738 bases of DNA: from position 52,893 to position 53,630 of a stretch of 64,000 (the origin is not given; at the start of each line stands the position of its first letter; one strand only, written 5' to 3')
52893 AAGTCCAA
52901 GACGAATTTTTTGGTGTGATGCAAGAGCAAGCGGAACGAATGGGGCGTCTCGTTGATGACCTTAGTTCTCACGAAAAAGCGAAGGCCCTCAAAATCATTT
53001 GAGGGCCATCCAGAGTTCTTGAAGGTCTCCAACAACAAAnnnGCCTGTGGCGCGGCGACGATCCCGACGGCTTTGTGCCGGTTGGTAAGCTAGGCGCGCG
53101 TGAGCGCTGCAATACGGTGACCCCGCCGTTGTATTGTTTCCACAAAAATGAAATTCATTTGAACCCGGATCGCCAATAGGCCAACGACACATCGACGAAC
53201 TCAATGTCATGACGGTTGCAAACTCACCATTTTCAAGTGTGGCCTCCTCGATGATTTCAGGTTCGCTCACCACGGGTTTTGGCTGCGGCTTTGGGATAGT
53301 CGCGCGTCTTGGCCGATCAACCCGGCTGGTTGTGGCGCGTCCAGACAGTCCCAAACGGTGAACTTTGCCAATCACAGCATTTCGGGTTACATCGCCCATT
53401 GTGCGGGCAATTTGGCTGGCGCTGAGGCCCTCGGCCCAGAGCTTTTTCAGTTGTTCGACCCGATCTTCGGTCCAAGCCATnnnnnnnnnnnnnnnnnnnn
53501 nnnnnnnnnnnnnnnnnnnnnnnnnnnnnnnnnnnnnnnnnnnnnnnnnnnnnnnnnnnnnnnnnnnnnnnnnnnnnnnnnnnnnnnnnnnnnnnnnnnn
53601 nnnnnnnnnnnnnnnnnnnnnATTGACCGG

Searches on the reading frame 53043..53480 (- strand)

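Call 64: search_protein_families(library=pfam, proteins=[window:53043-53480:-])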
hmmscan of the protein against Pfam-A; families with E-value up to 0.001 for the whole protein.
seq(146 aa): 1 family
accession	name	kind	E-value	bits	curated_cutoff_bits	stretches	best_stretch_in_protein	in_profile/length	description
PF07750.17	GcrA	-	2e-49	168.4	26.9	1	1-140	1-153/155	GcrA cell cycle regulator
